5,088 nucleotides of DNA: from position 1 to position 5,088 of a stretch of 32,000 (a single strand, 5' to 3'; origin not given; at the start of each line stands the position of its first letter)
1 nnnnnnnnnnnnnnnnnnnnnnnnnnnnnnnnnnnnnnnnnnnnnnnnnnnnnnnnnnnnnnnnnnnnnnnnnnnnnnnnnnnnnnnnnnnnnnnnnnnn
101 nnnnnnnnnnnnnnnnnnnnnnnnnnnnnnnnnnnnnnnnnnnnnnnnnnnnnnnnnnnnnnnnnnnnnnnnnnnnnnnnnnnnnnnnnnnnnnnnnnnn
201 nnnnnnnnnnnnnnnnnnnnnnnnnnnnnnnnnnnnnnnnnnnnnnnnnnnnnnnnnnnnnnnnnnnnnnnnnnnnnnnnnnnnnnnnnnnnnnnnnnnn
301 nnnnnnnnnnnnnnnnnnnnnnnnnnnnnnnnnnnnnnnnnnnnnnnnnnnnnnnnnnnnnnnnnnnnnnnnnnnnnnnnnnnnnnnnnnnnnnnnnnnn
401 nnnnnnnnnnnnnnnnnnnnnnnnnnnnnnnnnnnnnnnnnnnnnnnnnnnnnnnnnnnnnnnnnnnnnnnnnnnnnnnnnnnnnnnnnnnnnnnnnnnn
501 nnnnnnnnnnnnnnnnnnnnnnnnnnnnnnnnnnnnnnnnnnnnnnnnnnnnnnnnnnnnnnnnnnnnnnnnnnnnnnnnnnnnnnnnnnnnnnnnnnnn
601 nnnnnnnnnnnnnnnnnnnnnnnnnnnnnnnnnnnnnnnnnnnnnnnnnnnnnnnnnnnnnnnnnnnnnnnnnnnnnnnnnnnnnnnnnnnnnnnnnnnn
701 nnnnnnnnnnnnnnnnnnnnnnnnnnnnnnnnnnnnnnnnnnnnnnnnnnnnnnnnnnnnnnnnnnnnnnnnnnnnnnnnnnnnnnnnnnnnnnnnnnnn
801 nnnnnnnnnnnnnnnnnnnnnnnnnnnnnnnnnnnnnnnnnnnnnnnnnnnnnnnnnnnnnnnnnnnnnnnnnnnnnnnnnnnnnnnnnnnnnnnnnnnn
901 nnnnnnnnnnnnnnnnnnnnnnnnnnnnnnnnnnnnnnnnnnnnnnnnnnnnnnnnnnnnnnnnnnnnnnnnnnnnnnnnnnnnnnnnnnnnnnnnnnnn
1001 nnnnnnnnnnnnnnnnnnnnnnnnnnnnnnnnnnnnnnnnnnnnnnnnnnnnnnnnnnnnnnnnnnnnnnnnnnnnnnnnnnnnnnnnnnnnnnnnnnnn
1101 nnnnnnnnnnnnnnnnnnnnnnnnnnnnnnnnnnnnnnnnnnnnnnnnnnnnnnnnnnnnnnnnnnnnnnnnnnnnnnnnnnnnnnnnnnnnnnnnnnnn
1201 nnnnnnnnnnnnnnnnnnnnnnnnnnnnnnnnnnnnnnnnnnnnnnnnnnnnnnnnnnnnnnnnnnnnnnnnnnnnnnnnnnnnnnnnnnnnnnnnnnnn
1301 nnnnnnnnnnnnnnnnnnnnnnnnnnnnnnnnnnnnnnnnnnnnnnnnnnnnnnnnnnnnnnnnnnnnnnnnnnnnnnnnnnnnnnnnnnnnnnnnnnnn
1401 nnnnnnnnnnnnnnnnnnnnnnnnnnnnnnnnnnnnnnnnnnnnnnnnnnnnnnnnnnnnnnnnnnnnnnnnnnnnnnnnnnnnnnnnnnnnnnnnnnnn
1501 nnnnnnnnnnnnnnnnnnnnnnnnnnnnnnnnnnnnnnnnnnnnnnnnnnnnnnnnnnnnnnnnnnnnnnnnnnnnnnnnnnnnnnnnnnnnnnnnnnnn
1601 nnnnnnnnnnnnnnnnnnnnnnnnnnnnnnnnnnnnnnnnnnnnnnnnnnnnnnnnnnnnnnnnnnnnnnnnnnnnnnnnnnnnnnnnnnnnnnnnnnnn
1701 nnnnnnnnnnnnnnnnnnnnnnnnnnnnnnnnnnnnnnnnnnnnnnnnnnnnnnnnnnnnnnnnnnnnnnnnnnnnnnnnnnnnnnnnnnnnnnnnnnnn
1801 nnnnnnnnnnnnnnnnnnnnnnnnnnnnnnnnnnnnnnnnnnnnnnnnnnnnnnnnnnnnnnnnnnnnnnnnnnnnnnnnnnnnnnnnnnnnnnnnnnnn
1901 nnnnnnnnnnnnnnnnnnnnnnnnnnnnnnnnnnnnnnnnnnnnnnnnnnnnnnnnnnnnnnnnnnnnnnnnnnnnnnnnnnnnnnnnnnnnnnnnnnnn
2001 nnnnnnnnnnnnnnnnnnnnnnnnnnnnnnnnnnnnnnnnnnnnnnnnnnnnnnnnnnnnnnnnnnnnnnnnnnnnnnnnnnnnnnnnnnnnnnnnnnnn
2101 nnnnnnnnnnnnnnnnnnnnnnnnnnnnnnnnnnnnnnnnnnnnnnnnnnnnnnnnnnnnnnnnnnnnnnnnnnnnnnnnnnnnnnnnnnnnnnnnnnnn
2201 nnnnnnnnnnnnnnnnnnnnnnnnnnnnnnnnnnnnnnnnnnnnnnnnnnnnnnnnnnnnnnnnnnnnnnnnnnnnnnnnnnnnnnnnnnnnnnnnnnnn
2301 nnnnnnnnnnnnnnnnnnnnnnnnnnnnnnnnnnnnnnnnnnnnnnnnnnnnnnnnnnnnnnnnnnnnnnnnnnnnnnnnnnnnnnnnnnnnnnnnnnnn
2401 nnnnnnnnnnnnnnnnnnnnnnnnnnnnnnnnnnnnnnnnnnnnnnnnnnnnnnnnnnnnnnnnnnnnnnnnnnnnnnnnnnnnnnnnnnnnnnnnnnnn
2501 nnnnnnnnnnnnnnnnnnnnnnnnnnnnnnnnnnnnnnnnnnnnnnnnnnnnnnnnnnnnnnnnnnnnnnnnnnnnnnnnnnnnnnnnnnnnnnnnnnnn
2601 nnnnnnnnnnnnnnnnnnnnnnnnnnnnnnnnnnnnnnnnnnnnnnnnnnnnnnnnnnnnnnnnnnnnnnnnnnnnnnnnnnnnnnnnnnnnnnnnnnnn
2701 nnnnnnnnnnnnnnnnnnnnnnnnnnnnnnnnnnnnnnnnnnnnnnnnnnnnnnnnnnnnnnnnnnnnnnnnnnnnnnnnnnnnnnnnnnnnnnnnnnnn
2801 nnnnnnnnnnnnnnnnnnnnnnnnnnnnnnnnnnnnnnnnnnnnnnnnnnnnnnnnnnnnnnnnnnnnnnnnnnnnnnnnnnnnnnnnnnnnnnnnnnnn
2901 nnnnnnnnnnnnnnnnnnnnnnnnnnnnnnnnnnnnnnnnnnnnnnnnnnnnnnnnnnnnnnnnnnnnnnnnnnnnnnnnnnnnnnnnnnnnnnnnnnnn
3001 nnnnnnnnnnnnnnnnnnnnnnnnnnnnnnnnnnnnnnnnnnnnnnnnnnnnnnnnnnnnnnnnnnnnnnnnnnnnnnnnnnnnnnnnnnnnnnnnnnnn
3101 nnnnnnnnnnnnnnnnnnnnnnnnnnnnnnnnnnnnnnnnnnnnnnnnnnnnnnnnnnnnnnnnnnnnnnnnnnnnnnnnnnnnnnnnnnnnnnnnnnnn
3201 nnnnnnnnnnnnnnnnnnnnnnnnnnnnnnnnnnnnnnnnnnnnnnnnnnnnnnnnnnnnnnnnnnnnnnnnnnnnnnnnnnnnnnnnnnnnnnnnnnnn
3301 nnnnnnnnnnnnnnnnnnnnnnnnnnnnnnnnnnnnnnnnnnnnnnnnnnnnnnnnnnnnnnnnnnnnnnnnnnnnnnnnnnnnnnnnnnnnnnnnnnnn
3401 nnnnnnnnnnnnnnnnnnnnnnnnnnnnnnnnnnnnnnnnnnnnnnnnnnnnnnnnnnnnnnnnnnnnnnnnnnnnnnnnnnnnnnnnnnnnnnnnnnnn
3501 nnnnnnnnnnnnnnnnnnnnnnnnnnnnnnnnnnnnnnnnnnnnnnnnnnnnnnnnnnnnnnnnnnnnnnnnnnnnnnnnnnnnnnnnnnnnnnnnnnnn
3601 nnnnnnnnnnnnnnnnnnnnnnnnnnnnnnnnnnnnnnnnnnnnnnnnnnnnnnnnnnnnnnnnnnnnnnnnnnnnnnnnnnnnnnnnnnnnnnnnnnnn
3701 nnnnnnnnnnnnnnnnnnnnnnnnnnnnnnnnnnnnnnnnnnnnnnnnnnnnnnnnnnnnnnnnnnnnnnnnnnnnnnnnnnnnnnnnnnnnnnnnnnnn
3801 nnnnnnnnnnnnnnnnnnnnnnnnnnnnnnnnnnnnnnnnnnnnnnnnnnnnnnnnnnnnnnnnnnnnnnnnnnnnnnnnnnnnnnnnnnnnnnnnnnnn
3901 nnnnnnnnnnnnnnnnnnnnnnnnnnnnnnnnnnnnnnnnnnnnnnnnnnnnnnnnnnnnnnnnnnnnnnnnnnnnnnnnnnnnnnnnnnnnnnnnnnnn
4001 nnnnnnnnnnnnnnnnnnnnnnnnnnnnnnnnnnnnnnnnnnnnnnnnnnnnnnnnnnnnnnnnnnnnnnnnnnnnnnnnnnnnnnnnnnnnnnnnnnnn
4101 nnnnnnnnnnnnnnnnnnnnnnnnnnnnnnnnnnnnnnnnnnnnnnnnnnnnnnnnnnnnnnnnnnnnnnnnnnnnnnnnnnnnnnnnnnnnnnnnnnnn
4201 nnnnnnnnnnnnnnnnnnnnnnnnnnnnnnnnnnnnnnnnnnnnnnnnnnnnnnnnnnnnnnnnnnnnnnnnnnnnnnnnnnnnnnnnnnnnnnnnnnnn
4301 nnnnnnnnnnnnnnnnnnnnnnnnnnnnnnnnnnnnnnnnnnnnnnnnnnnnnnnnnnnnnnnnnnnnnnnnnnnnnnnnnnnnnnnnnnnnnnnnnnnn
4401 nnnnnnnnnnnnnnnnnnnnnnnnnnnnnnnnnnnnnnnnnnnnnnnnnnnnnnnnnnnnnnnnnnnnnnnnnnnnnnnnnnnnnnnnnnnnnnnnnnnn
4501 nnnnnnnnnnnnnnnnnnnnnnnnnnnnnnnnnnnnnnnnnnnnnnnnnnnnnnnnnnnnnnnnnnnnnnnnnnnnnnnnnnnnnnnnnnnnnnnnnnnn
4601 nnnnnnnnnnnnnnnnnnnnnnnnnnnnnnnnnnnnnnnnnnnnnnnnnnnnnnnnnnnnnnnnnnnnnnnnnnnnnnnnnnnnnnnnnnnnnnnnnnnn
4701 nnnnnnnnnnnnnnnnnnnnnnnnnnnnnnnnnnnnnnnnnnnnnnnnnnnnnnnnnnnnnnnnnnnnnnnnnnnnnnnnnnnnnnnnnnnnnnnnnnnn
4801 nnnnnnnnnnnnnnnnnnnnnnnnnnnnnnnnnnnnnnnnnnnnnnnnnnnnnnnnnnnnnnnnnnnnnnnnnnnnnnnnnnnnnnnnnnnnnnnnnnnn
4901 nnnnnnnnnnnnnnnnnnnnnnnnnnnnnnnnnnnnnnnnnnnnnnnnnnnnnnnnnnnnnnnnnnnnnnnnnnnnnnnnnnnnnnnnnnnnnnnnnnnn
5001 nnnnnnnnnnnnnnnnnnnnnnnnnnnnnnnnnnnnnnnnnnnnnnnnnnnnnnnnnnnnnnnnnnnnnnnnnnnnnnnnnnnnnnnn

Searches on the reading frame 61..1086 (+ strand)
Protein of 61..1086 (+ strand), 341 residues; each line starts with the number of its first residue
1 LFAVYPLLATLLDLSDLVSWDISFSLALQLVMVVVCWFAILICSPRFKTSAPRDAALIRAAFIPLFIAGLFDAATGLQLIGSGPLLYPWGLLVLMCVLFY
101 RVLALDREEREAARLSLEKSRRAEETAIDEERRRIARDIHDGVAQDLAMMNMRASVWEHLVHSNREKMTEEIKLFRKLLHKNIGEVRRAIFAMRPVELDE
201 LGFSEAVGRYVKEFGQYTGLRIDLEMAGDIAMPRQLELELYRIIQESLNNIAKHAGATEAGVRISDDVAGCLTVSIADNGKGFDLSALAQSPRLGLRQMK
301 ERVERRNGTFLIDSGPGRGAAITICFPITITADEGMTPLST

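Call 62: search_protein_families(library=pfam, proteins=[window:61-1086:+], max_evalue=0.001)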
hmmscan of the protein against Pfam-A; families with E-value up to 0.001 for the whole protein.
window:61-1086:+ (341 aa): 2 families
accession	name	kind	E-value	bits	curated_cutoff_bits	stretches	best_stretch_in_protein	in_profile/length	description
PF07730.19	HisKA_3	-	3.1e-18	66.5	24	1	131-198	1-68/68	Histidine kinase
PF02518.31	HATPase_c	-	6.4e-12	46.3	26.4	1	237-329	3-110/111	Histidine kinase-, DNA gyrase B-, and HSP90-like ATPase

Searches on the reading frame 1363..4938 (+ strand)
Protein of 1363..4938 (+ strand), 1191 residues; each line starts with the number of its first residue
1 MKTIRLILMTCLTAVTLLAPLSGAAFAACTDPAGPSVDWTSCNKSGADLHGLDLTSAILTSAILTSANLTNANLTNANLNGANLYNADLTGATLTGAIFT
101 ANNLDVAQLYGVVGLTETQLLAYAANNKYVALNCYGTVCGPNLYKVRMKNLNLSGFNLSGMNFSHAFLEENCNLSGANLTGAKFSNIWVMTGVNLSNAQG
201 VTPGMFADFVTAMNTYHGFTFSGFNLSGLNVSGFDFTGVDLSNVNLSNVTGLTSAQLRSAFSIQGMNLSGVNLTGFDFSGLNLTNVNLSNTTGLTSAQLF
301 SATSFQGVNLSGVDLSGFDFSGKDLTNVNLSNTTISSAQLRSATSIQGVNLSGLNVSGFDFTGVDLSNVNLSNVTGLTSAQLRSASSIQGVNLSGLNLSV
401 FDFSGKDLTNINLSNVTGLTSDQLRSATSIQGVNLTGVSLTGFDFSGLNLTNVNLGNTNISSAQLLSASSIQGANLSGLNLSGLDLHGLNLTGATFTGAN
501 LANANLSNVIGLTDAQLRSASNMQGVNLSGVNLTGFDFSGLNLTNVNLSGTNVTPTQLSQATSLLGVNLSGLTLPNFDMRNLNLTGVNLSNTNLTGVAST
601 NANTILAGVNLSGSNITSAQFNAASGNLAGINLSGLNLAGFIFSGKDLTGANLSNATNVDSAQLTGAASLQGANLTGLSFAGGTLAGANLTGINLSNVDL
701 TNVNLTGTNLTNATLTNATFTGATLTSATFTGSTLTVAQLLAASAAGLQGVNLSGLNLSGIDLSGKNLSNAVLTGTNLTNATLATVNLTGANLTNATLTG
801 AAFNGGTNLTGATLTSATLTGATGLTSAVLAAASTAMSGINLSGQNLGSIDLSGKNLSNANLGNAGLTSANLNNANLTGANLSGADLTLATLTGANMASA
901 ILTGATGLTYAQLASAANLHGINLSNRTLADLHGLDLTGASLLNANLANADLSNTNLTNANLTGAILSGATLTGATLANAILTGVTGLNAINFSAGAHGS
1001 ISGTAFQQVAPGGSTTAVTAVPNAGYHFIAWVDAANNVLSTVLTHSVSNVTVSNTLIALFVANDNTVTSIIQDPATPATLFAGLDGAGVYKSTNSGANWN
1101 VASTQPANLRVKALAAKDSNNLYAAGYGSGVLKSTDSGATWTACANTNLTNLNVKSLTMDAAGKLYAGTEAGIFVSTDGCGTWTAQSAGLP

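Call 6: search_protein_families(library=pfam, proteins=[window:1363-4938:+], max_evalue=0.1)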
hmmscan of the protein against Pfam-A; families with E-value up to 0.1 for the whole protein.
window:1363-4938:+ (1191 aa): 7 families
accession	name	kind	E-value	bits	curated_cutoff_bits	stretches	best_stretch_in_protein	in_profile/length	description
PF00805.28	Pentapeptide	-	2.6e-127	414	20.2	22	62-100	1-39/40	Pentapeptide repeats (8 copies)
PF13599.13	Pentapeptide_4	-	3.3e-63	210.2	38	11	674-741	2-69/78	Pentapeptide repeat region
PF13576.12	Pentapeptide_3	-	5.6e-52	174.2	27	7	691-734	2-48/48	Pentapeptide repeats (9 copies)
PF18998.6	Flg_new_2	-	3e-09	37.2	23.6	1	991-1060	3-69/73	Divergent InlB B-repeat domain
PF25296.1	Decapeptide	-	0.0026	18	45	0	60-107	13-60/74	Decapeptide repeat region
PF15902.12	Sortilin-Vps10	-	0.004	16.5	33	1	1089-1183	3-109/446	Sortilin, neurotensin receptor 3,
PF14870.12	PSII_BNR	-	0.022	14.4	27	1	1095-1171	218-296/303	Photosynthesis system II assembly factor YCF48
